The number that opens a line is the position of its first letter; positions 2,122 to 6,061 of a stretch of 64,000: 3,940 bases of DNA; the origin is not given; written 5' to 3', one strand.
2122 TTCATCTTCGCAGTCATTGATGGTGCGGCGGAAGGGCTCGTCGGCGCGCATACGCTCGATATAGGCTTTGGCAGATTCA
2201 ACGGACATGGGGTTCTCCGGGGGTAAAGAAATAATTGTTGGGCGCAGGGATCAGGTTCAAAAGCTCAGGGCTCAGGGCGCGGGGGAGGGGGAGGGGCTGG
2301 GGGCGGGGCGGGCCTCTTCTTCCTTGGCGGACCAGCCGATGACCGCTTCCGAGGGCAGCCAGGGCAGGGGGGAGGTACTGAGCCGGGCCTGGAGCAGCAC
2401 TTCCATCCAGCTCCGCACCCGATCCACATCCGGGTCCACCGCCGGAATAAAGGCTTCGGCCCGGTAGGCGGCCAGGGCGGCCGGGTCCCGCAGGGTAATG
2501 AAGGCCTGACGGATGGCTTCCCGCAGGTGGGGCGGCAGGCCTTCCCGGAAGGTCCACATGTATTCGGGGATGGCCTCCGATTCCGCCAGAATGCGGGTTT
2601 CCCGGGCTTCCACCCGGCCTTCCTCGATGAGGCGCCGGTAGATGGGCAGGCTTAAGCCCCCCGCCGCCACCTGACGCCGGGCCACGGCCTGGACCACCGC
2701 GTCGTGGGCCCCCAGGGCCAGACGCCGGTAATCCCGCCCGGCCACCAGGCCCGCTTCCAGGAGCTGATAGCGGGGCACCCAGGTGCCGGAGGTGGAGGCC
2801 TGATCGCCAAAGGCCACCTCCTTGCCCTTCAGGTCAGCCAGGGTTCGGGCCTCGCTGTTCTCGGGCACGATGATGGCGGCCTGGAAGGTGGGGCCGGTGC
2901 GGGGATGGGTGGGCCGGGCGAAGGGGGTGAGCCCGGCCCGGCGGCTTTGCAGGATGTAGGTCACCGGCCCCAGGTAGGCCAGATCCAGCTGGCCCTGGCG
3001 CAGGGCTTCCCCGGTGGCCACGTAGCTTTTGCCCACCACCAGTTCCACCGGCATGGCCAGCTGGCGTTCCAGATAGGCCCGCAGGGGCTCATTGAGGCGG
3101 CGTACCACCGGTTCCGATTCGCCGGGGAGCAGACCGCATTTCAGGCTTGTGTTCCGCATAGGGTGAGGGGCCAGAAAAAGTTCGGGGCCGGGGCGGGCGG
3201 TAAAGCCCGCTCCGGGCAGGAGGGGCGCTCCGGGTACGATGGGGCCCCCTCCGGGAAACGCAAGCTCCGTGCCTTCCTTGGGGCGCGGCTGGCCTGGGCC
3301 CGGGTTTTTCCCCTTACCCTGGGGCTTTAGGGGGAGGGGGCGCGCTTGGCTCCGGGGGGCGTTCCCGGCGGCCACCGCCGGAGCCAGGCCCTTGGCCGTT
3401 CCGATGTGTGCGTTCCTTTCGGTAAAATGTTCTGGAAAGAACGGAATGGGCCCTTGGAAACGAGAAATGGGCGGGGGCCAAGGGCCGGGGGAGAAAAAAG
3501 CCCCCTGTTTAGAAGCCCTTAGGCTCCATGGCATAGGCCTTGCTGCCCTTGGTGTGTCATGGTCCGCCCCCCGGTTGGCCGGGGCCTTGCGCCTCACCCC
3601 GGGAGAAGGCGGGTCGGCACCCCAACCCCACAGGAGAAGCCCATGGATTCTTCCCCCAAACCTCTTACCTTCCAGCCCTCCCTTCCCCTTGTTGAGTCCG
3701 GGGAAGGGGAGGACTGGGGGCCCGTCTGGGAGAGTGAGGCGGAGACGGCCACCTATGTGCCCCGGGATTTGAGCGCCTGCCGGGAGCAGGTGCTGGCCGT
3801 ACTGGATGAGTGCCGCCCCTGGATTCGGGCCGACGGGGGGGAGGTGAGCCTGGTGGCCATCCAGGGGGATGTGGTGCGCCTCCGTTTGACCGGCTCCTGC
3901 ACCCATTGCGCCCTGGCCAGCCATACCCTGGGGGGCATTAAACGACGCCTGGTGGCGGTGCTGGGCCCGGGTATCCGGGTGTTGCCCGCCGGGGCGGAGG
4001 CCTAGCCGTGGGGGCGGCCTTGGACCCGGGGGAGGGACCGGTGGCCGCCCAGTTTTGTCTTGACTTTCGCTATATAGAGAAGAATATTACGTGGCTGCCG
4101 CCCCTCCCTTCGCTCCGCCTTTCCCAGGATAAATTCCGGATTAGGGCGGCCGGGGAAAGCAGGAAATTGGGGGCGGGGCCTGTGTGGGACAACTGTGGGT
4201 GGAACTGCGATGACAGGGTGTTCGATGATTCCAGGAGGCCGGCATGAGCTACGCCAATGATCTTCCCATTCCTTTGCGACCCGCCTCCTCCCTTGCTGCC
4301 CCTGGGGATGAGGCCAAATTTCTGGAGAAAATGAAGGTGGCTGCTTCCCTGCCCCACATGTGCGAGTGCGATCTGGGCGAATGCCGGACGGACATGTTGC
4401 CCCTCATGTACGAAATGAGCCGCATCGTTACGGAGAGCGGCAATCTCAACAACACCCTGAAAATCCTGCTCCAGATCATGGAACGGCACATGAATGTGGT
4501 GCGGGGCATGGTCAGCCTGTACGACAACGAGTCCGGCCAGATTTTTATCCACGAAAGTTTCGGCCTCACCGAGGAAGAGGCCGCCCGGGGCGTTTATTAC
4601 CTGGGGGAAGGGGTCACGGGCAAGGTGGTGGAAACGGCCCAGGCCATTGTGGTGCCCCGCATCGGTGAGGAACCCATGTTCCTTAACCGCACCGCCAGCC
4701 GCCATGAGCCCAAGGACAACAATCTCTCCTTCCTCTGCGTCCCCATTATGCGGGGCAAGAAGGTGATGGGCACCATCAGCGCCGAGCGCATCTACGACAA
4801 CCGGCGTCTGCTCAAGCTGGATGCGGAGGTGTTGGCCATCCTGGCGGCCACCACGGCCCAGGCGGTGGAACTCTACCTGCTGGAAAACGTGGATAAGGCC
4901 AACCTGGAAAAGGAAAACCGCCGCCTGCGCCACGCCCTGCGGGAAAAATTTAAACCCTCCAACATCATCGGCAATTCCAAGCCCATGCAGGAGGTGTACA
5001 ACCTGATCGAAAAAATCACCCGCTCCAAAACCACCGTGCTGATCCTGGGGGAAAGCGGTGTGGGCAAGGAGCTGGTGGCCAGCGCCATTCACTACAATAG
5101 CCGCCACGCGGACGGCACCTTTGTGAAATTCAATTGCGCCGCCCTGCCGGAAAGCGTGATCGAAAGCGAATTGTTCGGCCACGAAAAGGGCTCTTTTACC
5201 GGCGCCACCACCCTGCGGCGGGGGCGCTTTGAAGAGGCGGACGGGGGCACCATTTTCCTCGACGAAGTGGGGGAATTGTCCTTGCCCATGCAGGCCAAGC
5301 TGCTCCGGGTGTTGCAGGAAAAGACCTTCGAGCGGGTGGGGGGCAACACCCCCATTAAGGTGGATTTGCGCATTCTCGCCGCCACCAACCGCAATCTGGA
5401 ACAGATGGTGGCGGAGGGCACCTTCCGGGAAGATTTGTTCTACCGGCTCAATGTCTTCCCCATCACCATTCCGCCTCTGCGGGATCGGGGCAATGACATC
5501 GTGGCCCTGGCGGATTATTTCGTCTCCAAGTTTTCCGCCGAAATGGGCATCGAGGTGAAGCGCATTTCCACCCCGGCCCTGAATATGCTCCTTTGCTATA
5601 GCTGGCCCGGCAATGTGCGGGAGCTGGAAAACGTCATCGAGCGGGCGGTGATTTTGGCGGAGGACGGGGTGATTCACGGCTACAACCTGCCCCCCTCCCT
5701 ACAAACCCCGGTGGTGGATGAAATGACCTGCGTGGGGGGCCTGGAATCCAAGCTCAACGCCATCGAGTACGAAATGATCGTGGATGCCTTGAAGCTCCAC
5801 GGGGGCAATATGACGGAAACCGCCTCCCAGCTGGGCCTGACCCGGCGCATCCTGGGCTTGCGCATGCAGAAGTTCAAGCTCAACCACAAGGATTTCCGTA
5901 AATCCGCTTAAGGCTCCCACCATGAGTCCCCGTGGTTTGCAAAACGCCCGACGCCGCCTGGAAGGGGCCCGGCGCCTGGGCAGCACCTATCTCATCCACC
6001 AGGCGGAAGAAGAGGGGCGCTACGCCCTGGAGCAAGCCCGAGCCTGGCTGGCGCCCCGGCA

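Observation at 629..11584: Four tandem enhancer pairs with 29-31 bp spacing define the VnfA regulon and a shifted GTTC-N6-GAAC site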

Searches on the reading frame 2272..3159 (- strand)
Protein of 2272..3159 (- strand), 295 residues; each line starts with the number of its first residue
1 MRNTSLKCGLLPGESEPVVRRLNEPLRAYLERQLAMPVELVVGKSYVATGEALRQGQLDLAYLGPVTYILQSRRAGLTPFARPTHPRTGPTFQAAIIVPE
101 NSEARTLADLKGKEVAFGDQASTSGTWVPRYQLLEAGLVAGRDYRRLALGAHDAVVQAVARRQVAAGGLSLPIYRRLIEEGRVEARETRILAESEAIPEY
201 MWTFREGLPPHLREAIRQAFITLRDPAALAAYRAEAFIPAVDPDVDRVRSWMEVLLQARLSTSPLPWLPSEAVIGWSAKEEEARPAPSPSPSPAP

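Call 3: search_protein_families(library=ncbifam, proteins=[window:2272-3159:-])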
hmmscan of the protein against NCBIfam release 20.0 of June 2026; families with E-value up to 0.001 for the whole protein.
window:2272-3159:- (295 aa): 7 families
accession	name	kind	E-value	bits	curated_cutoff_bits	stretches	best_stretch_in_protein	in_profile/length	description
TIGR01098.1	3A0109s03R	subfamily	4.4e-63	213.1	112.05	1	4-223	31-253/253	phosphate/phosphite/phosphonate ABC transporter substrate-binding protein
TIGR03431.1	PhnD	equivalog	1.9e-42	145.7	261.1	1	4-232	27-258/288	phosphonate ABC transporter substrate-binding protein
TIGR04553.1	ABC_peri_selen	hypoth_equivalog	4.5e-38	131.1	250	1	7-249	3-256/266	putative selenate ABC transporter substrate-binding protein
TIGR01728.1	SsuA_fam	subfamily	6.1e-11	42.1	163.5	1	31-186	24-175/290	aliphatic sulfonate ABC transporter substrate-binding protein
NF049985.1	SBP_like_Rv1680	exception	1.9e-06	27.8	400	1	19-140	14-133/268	Rv1680 family SBP-like protein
NF008588.0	PRK11553.1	subfamily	2e-05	23.7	299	1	51-183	71-196/319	aliphatic sulfonate ABC transporter substrate-binding protein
TIGR02122.1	TRAP_TAXI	subfamily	7.7e-05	21.7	84.35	1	95-137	124-164/320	TAXI family TRAP transporter solute-binding subunit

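Call 35: find_homologous_proteins(query=window:2272-3159:-, max_evalue=1e-20)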
Query window:2272-3159:- (295 aa): 746 proteins with E <= 1e-20 among 8000 candidates; the best 120 are listed.
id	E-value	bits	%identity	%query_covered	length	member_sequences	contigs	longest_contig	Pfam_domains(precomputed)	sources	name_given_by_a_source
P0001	4.0e-183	625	99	99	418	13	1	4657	PF12974.13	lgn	-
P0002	3.1e-122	426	72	91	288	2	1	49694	PF12974.13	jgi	jgi:phosphonate transport system substrate-binding protein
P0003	5.5e-119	415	71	91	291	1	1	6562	PF12974.13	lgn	-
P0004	4.6e-117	409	74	88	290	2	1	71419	PF12974.13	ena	-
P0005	1.1e-116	407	73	88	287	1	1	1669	PF12974.13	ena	-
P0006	5.8e-116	405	74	88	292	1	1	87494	PF12974.13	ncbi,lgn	-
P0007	8.2e-116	405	67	93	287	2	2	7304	PF12974.13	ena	-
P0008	8.7e-116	405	67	93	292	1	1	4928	PF12974.13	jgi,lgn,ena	-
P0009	2.4e-115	403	70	88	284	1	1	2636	PF12974.13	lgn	-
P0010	1.2e-114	401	70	90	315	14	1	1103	PF12974.13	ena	-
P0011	3.0e-114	399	70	87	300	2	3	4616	PF12974.13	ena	-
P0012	3.9e-114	399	69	90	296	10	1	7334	PF12974.13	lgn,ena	-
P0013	4.0e-114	399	67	94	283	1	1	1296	PF12974.13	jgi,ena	-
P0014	5.0e-114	399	71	90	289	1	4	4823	PF12974.13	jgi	-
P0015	5.3e-114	399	67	95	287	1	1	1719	PF12974.13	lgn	-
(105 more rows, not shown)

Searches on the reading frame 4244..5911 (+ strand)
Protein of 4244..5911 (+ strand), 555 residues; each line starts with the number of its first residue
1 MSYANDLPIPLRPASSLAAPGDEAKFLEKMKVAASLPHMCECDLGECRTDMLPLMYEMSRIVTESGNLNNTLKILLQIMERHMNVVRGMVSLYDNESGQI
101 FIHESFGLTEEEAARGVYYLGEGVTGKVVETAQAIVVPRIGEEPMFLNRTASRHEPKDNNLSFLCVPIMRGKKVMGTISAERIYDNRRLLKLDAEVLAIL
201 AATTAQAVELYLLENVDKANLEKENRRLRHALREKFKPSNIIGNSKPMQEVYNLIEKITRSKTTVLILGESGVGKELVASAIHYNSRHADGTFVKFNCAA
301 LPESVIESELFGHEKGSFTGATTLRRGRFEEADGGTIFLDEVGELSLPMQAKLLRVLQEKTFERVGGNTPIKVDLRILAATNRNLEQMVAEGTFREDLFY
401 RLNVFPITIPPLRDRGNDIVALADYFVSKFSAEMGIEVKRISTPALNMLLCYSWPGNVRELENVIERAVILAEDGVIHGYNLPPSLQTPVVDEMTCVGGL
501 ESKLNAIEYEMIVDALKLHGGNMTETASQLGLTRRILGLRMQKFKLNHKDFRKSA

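Call 3: search_protein_families(library=ncbifam, proteins=[window:4244-5911:+])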
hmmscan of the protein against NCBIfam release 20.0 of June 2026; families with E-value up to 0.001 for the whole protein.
window:4244-5911:+ (555 aa): 28 families (the best 25 are shown)
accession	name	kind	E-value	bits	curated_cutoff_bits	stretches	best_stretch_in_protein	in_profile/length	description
TIGR01817.1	nifA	equivalog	3.8e-146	487.9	528.85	1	54-478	6-434/534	nif-specific transcriptional activator NifA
NF008469.0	PRK11361.1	equivalog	2.8e-123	412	714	1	216-548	120-458/461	acetoacetate metabolism transcriptional regulator AtoC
NF003451.0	PRK05022.1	equivalog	1.6e-111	373.5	476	1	165-538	117-502/512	nitric oxide reductase transcriptional regulator NorR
TIGR01818.1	ntrC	equivalog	1.8e-104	350.1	558.6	1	216-488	110-384/463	nitrogen regulation protein NR(I)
TIGR02915.1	PEP_resp_reg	equivalog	2.8e-104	349.4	502.6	1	217-546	118-444/445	PEP-CTERM-box response regulator transcription factor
NF041552.1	TF_PrdR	equivalog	3e-104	349.4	795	1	220-544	250-576/577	sigma-54 dependent transcriptional regulator PrdR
NF038308.1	RNA_repair_RtcR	equivalog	1.2e-100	337.9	650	1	214-482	155-432/530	RNA repair transcriptional activator RtcR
NF050807.1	TransRegFlbDCaul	equivalog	6.5e-99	331.8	750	1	240-544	119-438/454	sigma-54-dependent transcriptional regulator FlbD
NF011958.0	PRK15429.1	equivalog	5e-98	329.5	830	1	157-548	293-688/692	formate hydrogenlyase transcriptional activator FlhA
NF007689.0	PRK10365.1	equivalog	2.6e-91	306.6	760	1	240-538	140-436/441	sigma-54-dependent response regulator transcription factor ZraR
NF041906.1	V4R_TF_MobR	exception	4.6e-89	299.3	999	1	233-544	226-544/544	phenol degradation transcriptional regulator MobR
TIGR02329.1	propionate_PrpR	equivalog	6.4e-89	298.9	499.2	1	205-542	180-525/526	propionate catabolism operon regulatory protein PrpR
NF008176.1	PRK10923.1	equivalog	1.9e-88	297.1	620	1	234-494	133-393/469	nitrogen regulation protein NR(I)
NF041946.1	LuxO_transreg_Vib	equivalog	6e-88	295.6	800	1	230-495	124-389/463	quorum-sensing sigma-54 dependent transcriptional regulator LuxO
TIGR02974.1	phageshock_pspF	equivalog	2.2e-87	293.4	443.55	1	241-472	1-233/336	phage shock protein operon transcriptional activator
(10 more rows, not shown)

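Call 19: find_related_loci(query=window:4244-5911:+, collection=genome_contigs, flank=10000)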
Query window:4244-5911:+ (555 aa) in genome_contigs; peptide patterns used: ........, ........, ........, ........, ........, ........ (x = any residue, [..] = any of these).
233 stretches matched a pattern; 146 encode a relative of the query (tblastn E <= 1e-3); the best 80 are kept; 80 distinct loci.
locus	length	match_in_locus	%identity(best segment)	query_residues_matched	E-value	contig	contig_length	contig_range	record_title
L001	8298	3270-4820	81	38-555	0e+0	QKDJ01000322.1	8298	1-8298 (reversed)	MAG: Azovibrio restrictus isolate SZUA-447 scaffold_34583, whole genome shotgun sequence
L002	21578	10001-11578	76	27-552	0e+0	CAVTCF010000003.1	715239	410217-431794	MAG: uncultured beta proteobacterium isolate MFD01188.bin.1.7 genome assembly, contig: contig_18020, whole genome shotgu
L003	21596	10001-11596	75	28-555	0e+0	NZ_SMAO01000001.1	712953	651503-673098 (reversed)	Thiobaca trueperi strain DSM 13587 Ga0244666_101, whole genome shotgun sequence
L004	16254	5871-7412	73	38-552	0e+0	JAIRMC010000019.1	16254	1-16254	MAG: Azoarcus sp. isolate Cc175_bin81 k119_2953177, whole genome shotgun sequence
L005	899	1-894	81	86-385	9e-173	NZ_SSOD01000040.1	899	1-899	Pseudothauera rhizosphaerae strain CC-YHH848 contig41, whole genome shotgun sequence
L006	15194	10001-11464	39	52-534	3e-95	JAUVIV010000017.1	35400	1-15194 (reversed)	MAG: bacterium isolate CSMAG_437 CSMAG_437_k127_440987_length_35400_cov_14.9952, whole genome shotgun sequence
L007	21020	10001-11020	47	208-546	4e-94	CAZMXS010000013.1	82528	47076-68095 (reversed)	MAG TPA_asm: uncultured Verrucomicrobiota bacterium isolate SRP167436_co1_345 genome assembly, contig: NODE_280_length_8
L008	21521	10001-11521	39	50-551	2e-93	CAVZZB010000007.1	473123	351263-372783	MAG: uncultured Acidobacteriaceae bacterium isolate MFD01828.bin.1.12 genome assembly, contig: contig_13334, whole genom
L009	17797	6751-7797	47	208-546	8e-92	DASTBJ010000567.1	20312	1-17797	MAG TPA_asm: Terriglobia bacterium isolate SMAG_U761 k141_1333563, whole genome shotgun sequence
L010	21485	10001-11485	38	54-551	9e-92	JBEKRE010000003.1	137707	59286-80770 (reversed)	MAG: Candidatus Sulfotelmatobacter sp. isolate SPRUCE 503 SPRUCE_503_3, whole genome shotgun sequence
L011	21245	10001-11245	41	143-551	2e-91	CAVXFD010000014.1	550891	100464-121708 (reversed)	MAG: uncultured Acidobacteriaceae bacterium isolate MFD02248.bin.1.125 genome assembly, contig: contig_46844, whole geno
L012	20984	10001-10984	47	223-546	4e-91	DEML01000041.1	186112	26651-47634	MAG TPA_asm: Planctomycetaceae bacterium UBA2671 UBA2671_contig_293, whole genome shotgun sequence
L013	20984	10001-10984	47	223-546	3e-91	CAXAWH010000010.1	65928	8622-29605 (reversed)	MAG TPA_asm: uncultured Planctomycetaceae bacterium isolate ERR594375_binner123_Refined_23 genome assembly, contig: ERZ2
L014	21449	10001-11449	39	42-544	1e-90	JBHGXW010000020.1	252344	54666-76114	MAG: Paenibacillaceae bacterium isolate N2OR2_T1.20 N2OR2_T1_k141_24091, whole genome shotgun sequence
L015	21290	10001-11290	42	129-551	7e-89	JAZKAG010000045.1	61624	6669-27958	MAG: Acidobacteriota bacterium isolate ADI_H3L2_1_122_18_3-bin012_1 ADIH3L21_B012_1_000000000045, whole genome shotgun s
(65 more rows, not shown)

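Call 33: search_protein_families(library=ncbifam, proteins=[L004:8682-10820:+, L004:13795-15090:+, L002:7712-8569:-, L002:13415-13885:+, L001:5171-6235:-, L003:8495-9445:-, L003:6710-7564:-], max_evalue=0.00001)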
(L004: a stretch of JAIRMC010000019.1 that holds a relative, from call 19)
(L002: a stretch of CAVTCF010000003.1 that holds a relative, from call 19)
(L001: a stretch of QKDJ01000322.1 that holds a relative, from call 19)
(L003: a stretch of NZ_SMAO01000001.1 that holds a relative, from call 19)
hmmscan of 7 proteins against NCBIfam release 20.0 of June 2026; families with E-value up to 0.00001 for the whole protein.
L004:8682-10820:+ (712 aa): 4 families
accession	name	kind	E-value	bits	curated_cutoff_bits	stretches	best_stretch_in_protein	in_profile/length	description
TIGR01783.1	TonB-siderophor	subfamily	2.3e-15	56.2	223.5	1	447-712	401-649/649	TonB-dependent siderophore receptor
TIGR01786.1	TonB-hemlactrns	subfamily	4.1e-07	28.7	323.75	0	363-599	383-594/719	TonB-dependent hemoglobin/transferrin/lactoferrin family receptor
TIGR01779.1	TonB-B12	equivalog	1.2e-06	27.4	599.7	1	78-233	48-199/614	TonB-dependent vitamin B12 receptor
TIGR01782.1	TonB-Xanth-Caul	subfamily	4.6e-06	25.2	310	0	515-682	664-844/868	TonB-dependent receptor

L004:13795-15090:+ (431 aa): 0 families

L002:7712-8569:- (285 aa): 183 families (the best 25 are shown)
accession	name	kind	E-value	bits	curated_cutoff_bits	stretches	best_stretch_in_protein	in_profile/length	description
TIGR02315.1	ABC_phnC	equivalog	8.8e-66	221.8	266.1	1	47-279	5-242/243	phosphonate ABC transporter ATP-binding protein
NF007438.0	PRK09984.1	equivalog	8.3e-49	166.1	365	1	57-280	18-250/262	phosphonate ABC transporter ATP-binding protein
NF006987.0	PRK09452.1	equivalog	2.5e-45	154.8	482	1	44-262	18-227/378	spermidine/putrescine ABC transporter ATP-binding protein PotA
NF043075.1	MMSYN1_0197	equivalog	2.1e-42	145.3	550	1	44-260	3-210/341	spermidine/putrescine ABC transporter ATP-binding protein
TIGR01186.1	proV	subfamily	9.3e-42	143.4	326.6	1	56-258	6-205/363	betaine/proline/choline family ABC transporter ATP-binding protein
NF007027.0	PRK09493.1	equivalog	1.7e-41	142.1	379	1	44-267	2-220/240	glutamine ABC transporter ATP-binding protein GlnQ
TIGR02673.1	FtsE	equivalog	4e-41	141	264.85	1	44-258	2-212/214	cell division ATP-binding protein FtsE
TIGR03258.1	PhnT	equivalog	1.6e-40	139.3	499.15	1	42-260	7-216/359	2-aminoethylphosphonate ABC transport system ATP-binding subunit PhnT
NF010068.0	PRK13548.1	equivalog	4.4e-39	134.1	261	1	44-266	6-226/261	heme ABC transporter ATP-binding protein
TIGR03265.1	PhnT2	equivalog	6e-39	134.2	457.7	1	44-262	5-214/353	putative 2-aminoethylphosphonate ABC transporter ATP-binding protein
TIGR02982.1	heterocyst_DevA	subfamily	8.7e-39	133.4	295.8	1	56-258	18-216/220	ABC exporter ATP-binding subunit, DevA family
TIGR00968.1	3a0106s01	subfamily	8.8e-38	130.1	342.75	1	44-262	1-210/237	sulfate ABC transporter ATP-binding protein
NF008428.0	PRK11264.1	equivalog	1.3e-37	129.4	406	1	44-266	4-227/250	L-cystine ABC transporter ATP-binding protein TcyN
TIGR03873.1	F420-0_ABC_ATP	hypoth_equivalog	1.4e-37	129.4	372.4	1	44-260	2-214/256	putative F420-0 ABC transporter ATP-binding protein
TIGR03608.1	L_ocin_972_ABC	subfamily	1.5e-37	129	254.85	1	47-254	2-204/206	putative bacteriocin export ABC transporter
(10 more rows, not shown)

L002:13415-13885:+ (156 aa): 37 families (the best 25 are shown)
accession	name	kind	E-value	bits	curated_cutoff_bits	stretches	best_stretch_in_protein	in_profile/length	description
TIGR02154.1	PhoB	equivalog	3.1e-29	101.9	296.2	1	23-123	126-226/226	phosphate regulon transcriptional regulator PhoB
NF007546.0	PRK10161.1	equivalog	1.6e-27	96.6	471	1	24-126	127-229/229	phosphate response regulator transcription factor PhoB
NF040689.1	MtrAB_MtrA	equivalog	3.1e-18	65.9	300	1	23-120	118-216/219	MtrAB system response regulator MtrA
NF053854.1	RespRegPhoBBctds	equivalog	8.8e-18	64.5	270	1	24-122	128-224/225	two-component system response regulator PhoB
NF045914.1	RespRegNblR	equivalog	2.1e-16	60.2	300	1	27-122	130-225/228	response regulator transcription factor NblR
NF041734.1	resp_reg_RppA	equivalog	1.2e-15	57.5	250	1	40-123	140-228/229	two-component system response regulator RppA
NF008296.0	PRK11083.1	equivalog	5.7e-15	55.3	273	1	27-122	129-225/228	two-component system response regulator CreB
NF041733.1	resp_reg_CseB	equivalog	1.4e-14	54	350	1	25-122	133-226/228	two-component system response regulator CseB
NF041209.1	resp_regPieR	equivalog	2.2e-14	53.7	450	1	39-123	143-228/231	two component system response regulator PieR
NF045944.1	ResRegRpaBCyano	equivalog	2.1e-13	50.2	330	1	23-122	125-227/229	response regulator transcription factor RpaB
NF007977.0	PRK10701.1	equivalog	4e-13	49.4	330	1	26-125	136-236/241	two-component system response regulator RstA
NF033117.2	vanR_ACDEGLN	exception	2.6e-12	46.8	350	1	23-121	125-224/226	VanR-ABDEGLN family response regulator transcription factor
NF008034.0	PRK10766.1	equivalog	5.5e-12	45.7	275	1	24-125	132-229/231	two-component system response regulator TorR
TIGR01387.1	cztR_silR_copR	subfamily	1.4e-11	44.5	279.2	1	25-122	121-218/218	heavy metal response regulator transcription factor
NF040534.1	resp_reg_YycF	equivalog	1.5e-11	44.1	340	1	22-122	126-227/231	response regulator YycF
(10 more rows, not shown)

L001:5171-6235:- (354 aa): 5 families
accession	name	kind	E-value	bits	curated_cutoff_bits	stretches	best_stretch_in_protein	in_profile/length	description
TIGR03659.1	IsdE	equivalog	2.2e-07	30.4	298.65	1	117-281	103-266/292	heme ABC transporter substrate-binding protein IsdE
TIGR04281.1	peripla_PGF_1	equivalog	2.4e-07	30.2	325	1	92-314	66-269/330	PGF-CTERM-anchored ABC transporter substrate-binding protein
NF008501.1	PRK11411.1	subfamily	6.5e-07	28.6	320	1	146-282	141-269/303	Fe(3+) dicitrate ABC transporter substrate-binding protein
NF008200.0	PRK10957.1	equivalog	1e-06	27.9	205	0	99-281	118-304/330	Fe2+-enterobactin ABC transporter substrate-binding protein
NF049932.1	TranspRegBtr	equivalog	8.1e-06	24.6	900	0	218-288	436-510/531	bacillibactin transport transcriptional regulator Btr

L003:8495-9445:- (316 aa): 184 families (the best 25 are shown)
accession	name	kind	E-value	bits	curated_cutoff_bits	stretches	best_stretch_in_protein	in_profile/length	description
TIGR02315.1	ABC_phnC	equivalog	8.3e-61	205.5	266.1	1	73-300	12-242/243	phosphonate ABC transporter ATP-binding protein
TIGR01186.1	proV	subfamily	4.2e-46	157.7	326.6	1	74-289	4-215/363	betaine/proline/choline family ABC transporter ATP-binding protein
NF007027.0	PRK09493.1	equivalog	1.6e-44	152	379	1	67-297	5-229/240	glutamine ABC transporter ATP-binding protein GlnQ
NF006987.0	PRK09452.1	equivalog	1.4e-42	145.7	482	1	58-290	12-234/378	spermidine/putrescine ABC transporter ATP-binding protein PotA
NF007438.0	PRK09984.1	equivalog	2.6e-41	141.5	365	1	76-294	17-243/262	phosphonate ABC transporter ATP-binding protein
TIGR02673.1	FtsE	equivalog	1.2e-40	139.5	264.85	1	74-281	13-214/214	cell division ATP-binding protein FtsE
TIGR03258.1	PhnT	equivalog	3.4e-40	138.2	499.15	1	56-293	1-229/359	2-aminoethylphosphonate ABC transport system ATP-binding subunit PhnT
TIGR02982.1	heterocyst_DevA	subfamily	8.3e-40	136.7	295.8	1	74-282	16-219/220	ABC exporter ATP-binding subunit, DevA family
TIGR03265.1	PhnT2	equivalog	1.5e-39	136.2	457.7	1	63-291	4-222/353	putative 2-aminoethylphosphonate ABC transporter ATP-binding protein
NF043075.1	MMSYN1_0197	equivalog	1.2e-38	132.9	550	1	66-290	5-219/341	spermidine/putrescine ABC transporter ATP-binding protein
NF007480.0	PRK10070.1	equivalog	2.9e-38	131.8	444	1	78-290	43-251/400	glycine betaine/L-proline ABC transporter ATP-binding protein ProV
TIGR02211.1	LolD_lipo_ex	equivalog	6.1e-38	130.5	307.75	1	75-282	17-219/221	lipoprotein-releasing ABC transporter ATP-binding protein LolD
NF010068.0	PRK13548.1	equivalog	1.3e-37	129.3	261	1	64-295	6-235/261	heme ABC transporter ATP-binding protein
TIGR00968.1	3a0106s01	subfamily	6.2e-37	127.4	342.75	1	66-296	3-224/237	sulfate ABC transporter ATP-binding protein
NF008039.0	PRK10771.1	equivalog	7.1e-37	127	298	1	82-292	18-218/234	thiamine ABC transporter ATP-binding protein ThiQ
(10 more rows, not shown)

L003:6710-7564:- (284 aa): 2 families
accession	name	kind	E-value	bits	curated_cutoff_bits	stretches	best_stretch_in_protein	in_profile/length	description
TIGR01097.1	PhnE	equivalog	7e-80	268.1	216.7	1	31-277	4-251/252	phosphonate ABC transporter, permease protein PhnE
TIGR03416.1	ABC_choXWV_perm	equivalog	7.7e-09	35.4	363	1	86-250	86-247/267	choline ABC transporter permease subunit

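Call 47: search_protein_families(library=ncbifam, proteins=[L003:2-1684:-], max_evalue=1e-8)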
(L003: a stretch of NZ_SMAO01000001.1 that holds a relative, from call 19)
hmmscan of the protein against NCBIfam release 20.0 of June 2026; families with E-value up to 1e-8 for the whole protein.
L003:2-1684:- (561 aa): 0 families
